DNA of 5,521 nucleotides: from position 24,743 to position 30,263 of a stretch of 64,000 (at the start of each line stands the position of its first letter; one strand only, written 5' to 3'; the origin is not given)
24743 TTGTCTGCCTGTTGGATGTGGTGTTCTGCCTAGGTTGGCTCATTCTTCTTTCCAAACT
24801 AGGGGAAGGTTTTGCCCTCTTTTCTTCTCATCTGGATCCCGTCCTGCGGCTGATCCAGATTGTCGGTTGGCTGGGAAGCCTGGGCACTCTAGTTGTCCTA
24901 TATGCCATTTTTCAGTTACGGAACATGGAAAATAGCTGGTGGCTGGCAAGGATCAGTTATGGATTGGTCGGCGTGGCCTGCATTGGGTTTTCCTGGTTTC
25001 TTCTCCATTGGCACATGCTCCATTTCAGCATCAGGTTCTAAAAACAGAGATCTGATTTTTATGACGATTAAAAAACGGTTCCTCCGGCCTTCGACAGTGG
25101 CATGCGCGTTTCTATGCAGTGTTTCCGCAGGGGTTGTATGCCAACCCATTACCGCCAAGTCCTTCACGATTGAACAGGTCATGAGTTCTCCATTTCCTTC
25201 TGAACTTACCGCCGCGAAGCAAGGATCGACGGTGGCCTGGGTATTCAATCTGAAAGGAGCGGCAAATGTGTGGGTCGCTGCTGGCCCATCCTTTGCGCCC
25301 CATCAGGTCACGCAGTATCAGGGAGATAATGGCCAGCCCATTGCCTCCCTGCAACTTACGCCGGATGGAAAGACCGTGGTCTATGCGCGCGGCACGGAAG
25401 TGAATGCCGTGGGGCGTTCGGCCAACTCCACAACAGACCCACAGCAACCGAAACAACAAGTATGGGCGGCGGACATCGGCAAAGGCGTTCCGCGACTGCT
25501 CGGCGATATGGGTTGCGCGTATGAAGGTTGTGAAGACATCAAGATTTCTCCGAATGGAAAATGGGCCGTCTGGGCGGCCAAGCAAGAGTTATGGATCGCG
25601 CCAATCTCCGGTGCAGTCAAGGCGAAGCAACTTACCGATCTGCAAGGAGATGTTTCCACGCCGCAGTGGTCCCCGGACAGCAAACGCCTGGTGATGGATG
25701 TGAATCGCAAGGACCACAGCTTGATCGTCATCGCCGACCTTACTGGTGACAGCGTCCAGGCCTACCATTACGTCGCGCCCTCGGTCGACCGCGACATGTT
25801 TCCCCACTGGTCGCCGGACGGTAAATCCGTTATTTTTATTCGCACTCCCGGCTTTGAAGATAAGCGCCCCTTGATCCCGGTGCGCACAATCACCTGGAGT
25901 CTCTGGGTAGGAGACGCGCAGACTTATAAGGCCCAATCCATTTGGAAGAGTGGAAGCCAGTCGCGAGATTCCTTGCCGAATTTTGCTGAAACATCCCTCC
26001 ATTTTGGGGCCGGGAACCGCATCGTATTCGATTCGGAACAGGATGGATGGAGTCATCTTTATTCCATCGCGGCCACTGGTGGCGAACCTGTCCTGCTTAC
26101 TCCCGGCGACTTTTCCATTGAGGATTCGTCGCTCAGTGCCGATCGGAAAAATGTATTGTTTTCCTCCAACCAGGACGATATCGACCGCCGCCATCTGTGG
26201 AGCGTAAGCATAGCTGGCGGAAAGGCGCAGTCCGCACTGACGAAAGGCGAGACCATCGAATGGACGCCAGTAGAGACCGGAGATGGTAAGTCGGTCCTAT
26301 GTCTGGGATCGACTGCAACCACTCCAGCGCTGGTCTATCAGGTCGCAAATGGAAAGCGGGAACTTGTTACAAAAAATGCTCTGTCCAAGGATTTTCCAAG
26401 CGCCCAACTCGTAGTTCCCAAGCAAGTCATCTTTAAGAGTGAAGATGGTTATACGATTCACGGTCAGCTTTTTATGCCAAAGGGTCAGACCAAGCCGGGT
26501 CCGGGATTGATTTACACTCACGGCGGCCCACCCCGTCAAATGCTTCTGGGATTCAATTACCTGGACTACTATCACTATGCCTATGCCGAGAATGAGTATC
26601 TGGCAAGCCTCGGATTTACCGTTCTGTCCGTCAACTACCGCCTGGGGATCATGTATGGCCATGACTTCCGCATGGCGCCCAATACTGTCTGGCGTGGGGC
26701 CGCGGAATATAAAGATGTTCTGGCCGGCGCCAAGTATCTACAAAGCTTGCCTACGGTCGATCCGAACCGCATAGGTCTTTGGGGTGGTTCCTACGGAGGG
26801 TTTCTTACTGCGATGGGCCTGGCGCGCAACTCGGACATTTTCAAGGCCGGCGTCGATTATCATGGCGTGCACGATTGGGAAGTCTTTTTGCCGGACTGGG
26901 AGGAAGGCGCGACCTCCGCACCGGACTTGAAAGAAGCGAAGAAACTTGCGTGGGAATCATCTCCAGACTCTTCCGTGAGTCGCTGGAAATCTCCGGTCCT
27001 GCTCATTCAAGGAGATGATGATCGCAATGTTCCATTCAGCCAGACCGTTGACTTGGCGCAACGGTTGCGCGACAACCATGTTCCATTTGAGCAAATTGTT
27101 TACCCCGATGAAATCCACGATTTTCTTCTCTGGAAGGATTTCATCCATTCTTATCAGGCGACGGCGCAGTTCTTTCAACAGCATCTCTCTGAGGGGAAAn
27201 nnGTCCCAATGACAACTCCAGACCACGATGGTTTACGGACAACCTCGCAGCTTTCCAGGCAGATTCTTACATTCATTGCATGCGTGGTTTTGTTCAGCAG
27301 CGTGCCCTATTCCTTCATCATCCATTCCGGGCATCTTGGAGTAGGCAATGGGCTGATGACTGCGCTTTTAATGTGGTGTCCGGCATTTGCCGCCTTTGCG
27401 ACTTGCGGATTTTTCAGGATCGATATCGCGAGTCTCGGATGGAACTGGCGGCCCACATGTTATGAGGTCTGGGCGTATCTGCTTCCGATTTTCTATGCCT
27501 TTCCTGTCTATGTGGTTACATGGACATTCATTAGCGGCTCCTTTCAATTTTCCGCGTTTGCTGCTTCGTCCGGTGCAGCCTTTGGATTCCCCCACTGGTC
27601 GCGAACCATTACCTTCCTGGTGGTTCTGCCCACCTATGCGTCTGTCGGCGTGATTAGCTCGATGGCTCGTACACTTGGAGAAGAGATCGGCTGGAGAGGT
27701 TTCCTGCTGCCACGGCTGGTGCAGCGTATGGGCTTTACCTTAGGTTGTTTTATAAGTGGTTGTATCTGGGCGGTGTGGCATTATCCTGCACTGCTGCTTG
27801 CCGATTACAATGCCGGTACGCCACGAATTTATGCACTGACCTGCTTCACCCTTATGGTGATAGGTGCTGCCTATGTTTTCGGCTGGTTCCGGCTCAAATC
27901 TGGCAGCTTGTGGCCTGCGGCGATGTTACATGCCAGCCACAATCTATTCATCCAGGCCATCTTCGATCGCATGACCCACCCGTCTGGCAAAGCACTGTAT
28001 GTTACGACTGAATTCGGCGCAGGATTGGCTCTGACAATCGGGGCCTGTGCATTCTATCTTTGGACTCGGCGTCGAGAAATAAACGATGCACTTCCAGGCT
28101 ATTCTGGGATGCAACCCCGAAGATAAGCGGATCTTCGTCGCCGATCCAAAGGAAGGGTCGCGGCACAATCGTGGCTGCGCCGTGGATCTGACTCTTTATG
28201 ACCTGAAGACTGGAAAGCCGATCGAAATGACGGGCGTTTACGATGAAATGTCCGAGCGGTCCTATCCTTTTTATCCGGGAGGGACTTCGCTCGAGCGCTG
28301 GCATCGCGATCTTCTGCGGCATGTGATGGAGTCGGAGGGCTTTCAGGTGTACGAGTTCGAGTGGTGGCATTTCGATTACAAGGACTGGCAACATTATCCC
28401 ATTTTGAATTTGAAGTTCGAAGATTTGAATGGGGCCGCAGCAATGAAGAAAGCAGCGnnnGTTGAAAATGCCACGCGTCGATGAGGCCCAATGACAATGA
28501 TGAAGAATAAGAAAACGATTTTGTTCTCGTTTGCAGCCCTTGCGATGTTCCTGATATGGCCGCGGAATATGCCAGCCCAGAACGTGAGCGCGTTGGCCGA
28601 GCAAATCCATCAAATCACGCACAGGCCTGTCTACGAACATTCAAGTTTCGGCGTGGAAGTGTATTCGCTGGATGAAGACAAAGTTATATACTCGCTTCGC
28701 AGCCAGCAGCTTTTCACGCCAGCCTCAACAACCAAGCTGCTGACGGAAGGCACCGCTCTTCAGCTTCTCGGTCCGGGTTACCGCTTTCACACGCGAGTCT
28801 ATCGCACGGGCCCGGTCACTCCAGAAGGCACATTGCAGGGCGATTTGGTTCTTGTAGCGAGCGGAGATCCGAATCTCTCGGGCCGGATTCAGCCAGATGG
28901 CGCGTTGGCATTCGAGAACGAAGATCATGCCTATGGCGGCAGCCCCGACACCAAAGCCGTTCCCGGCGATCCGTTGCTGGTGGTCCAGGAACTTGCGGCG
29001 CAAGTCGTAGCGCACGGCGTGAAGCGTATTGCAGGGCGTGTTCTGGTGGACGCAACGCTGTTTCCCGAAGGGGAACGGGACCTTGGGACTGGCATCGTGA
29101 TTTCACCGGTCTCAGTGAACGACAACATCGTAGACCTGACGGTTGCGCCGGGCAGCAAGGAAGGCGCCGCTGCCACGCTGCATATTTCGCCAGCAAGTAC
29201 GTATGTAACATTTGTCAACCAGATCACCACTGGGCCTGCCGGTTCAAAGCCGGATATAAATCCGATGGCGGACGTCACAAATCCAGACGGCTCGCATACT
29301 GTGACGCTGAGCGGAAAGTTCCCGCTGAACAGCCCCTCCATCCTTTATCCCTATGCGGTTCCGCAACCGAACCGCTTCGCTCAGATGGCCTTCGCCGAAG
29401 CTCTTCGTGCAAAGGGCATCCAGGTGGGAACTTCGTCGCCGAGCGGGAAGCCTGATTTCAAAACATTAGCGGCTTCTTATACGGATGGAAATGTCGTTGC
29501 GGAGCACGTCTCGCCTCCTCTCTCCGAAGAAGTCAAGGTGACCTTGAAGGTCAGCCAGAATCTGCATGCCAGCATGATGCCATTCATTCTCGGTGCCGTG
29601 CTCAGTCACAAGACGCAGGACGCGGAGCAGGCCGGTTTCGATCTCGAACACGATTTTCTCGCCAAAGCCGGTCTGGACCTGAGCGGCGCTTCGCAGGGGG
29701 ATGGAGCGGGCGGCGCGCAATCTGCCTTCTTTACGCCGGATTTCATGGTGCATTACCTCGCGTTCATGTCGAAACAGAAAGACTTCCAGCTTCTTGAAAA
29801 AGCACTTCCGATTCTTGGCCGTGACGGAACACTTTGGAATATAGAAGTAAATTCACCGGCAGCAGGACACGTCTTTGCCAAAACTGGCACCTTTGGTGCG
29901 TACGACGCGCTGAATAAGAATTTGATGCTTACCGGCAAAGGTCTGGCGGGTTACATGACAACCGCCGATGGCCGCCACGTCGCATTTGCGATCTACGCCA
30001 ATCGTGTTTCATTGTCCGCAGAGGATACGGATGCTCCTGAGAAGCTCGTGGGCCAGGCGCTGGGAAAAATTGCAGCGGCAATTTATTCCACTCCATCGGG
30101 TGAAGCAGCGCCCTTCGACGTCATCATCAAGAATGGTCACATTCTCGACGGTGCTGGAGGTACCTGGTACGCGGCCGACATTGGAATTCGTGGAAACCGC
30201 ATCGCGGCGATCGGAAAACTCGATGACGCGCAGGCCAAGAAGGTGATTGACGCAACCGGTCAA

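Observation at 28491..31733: In-frame fusion of a PBP4/DacB-type DD-peptidase with a D-aminoacylase-like amidohydrolase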

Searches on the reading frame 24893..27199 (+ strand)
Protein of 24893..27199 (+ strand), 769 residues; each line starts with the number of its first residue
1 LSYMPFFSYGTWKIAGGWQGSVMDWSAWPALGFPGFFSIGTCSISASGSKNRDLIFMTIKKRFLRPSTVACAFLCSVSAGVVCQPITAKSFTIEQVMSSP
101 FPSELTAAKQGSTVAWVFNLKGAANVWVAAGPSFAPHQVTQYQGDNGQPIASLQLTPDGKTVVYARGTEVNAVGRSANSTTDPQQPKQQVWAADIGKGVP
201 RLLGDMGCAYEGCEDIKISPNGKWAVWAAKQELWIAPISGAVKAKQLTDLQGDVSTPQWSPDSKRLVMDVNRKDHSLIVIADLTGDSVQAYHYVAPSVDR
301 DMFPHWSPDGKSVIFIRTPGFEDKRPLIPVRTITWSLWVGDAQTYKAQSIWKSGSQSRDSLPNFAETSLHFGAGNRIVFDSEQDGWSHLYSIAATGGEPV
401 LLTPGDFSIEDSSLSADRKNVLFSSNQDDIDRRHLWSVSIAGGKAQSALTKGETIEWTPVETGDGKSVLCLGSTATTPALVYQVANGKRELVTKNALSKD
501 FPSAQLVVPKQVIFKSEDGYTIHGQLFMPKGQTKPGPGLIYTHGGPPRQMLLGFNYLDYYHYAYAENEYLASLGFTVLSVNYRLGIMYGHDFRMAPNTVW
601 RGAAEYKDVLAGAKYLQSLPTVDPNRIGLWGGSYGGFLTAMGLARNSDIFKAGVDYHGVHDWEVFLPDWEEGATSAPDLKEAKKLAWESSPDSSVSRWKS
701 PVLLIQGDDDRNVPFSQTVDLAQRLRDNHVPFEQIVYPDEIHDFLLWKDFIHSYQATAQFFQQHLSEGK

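Call 11: search_protein_families(library=pfam, proteins=[window:24893-27199:+], max_evalue=0.001)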
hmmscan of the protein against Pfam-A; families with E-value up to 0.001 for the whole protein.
window:24893-27199:+ (769 aa): 8 families
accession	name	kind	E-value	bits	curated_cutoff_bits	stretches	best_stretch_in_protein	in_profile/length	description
PF00326.27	Peptidase_S9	-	7.2e-41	140.5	22.6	1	565-766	5-211/213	Prolyl oligopeptidase family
PF00930.27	DPPIV_N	-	4.1e-17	62.4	22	1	370-453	242-327/354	Dipeptidyl peptidase IV (DPP IV) N-terminal region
PF07676.18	PD40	-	1.3e-13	50.9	20.9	0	301-320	11-30/38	WD40-like Beta Propeller Repeat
PF01738.24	DLH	-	1.1e-12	48.4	21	1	600-758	71-201/217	Dienelactone hydrolase family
PF20434.5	BD-FAE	-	4.2e-10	39.9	26.8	1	526-725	3-215/215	BD-FAE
PF07859.19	Abhydrolase_3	-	1.1e-06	29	25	1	573-745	28-209/210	alpha/beta hydrolase fold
PF02129.25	Peptidase_S15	-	3.2e-05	24.2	23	0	595-681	72-150/262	X-Pro dipeptidyl-peptidase (S15 family)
PF05448.18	AXE1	-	0.00078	18.7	21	0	510-653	57-204/321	Acetyl xylan esterase (AXE1)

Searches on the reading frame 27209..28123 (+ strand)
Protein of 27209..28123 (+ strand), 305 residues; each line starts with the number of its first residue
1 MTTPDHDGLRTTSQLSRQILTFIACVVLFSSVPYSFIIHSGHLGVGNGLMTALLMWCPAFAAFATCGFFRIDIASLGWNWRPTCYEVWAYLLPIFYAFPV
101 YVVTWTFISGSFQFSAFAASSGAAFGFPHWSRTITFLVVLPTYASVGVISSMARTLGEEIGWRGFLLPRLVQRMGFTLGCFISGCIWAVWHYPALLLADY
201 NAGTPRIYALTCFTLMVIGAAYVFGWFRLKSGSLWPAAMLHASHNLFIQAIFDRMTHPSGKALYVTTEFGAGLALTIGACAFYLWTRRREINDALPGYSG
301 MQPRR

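Call 11: search_protein_families(library=pfam, proteins=[window:27209-28123:+], max_evalue=0.001)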
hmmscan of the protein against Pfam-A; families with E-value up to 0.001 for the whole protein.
window:27209-28123:+ (305 aa): 1 family
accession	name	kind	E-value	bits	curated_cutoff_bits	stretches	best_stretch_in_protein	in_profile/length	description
PF02517.21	Rce1-like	-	3.2e-17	63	22.4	1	146-247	7-93/93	Type II CAAX prenyl endopeptidase Rce1-like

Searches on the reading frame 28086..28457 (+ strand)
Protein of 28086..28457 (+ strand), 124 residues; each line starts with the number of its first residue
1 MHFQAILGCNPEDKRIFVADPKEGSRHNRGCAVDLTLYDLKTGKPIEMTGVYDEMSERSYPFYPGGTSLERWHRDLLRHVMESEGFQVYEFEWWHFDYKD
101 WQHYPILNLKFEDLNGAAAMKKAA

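Call 11: search_protein_families(library=pfam, proteins=[window:28086-28457:+], max_evalue=0.001)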
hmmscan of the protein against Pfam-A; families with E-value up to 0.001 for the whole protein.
window:28086-28457:+ (124 aa): 1 family
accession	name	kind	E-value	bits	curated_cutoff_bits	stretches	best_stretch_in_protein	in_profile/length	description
PF01427.22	Peptidase_M15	-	2e-23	83.6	27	1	22-101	107-187/199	D-ala-D-ala dipeptidase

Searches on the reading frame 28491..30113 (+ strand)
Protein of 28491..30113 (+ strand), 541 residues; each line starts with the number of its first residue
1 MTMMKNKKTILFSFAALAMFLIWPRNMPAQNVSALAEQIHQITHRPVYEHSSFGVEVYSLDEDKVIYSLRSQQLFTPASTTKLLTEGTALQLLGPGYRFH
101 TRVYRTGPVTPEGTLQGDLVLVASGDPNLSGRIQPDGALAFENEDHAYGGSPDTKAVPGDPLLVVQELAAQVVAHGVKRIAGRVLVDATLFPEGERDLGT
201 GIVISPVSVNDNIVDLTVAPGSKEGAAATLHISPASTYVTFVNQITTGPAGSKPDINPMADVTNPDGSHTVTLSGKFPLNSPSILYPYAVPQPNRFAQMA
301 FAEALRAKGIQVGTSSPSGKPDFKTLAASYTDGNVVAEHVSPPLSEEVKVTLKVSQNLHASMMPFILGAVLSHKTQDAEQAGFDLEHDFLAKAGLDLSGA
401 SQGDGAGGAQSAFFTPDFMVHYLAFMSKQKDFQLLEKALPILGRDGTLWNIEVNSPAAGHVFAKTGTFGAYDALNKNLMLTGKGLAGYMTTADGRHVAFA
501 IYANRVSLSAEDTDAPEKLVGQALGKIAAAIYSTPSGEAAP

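Call 7: search_solved_structures(query=window:28491-30113:+, max_evalue=0.001, show_alignments=2)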
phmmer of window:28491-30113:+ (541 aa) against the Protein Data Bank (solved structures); distinct sequences matched with E-value up to 0.001: 6.
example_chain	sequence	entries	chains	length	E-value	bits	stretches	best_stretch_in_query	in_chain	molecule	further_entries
1w5d_A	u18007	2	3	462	2.9e-29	105.5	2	213-506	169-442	PENICILLIN-BINDING PROTEIN | D-alanyl-D-alanine carboxypeptidase DacC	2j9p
3zcz_A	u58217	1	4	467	7.5e-26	94.2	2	210-475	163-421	D-ALANYL-D-ALANINE CARBOXYPEPTIDASE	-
2wke_A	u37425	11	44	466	7.8e-26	94.1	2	210-475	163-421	D-ALANYL-D-ALANINE CARBOXYPEPTIDASE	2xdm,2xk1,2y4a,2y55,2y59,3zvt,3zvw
1w79_A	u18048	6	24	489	1.1e-25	93.7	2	210-475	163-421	D-alanyl-D-alanine carboxypeptidase | D-ALANYL-D-ALANINE CARBOXYPEPTIDASE,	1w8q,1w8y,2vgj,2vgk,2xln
2ex2_A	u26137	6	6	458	6.7e-23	84.5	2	167-509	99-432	Penicillin-binding protein 4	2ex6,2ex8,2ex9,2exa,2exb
3a3d_A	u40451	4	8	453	2.8e-19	72.5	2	168-508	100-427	Penicillin-binding protein 4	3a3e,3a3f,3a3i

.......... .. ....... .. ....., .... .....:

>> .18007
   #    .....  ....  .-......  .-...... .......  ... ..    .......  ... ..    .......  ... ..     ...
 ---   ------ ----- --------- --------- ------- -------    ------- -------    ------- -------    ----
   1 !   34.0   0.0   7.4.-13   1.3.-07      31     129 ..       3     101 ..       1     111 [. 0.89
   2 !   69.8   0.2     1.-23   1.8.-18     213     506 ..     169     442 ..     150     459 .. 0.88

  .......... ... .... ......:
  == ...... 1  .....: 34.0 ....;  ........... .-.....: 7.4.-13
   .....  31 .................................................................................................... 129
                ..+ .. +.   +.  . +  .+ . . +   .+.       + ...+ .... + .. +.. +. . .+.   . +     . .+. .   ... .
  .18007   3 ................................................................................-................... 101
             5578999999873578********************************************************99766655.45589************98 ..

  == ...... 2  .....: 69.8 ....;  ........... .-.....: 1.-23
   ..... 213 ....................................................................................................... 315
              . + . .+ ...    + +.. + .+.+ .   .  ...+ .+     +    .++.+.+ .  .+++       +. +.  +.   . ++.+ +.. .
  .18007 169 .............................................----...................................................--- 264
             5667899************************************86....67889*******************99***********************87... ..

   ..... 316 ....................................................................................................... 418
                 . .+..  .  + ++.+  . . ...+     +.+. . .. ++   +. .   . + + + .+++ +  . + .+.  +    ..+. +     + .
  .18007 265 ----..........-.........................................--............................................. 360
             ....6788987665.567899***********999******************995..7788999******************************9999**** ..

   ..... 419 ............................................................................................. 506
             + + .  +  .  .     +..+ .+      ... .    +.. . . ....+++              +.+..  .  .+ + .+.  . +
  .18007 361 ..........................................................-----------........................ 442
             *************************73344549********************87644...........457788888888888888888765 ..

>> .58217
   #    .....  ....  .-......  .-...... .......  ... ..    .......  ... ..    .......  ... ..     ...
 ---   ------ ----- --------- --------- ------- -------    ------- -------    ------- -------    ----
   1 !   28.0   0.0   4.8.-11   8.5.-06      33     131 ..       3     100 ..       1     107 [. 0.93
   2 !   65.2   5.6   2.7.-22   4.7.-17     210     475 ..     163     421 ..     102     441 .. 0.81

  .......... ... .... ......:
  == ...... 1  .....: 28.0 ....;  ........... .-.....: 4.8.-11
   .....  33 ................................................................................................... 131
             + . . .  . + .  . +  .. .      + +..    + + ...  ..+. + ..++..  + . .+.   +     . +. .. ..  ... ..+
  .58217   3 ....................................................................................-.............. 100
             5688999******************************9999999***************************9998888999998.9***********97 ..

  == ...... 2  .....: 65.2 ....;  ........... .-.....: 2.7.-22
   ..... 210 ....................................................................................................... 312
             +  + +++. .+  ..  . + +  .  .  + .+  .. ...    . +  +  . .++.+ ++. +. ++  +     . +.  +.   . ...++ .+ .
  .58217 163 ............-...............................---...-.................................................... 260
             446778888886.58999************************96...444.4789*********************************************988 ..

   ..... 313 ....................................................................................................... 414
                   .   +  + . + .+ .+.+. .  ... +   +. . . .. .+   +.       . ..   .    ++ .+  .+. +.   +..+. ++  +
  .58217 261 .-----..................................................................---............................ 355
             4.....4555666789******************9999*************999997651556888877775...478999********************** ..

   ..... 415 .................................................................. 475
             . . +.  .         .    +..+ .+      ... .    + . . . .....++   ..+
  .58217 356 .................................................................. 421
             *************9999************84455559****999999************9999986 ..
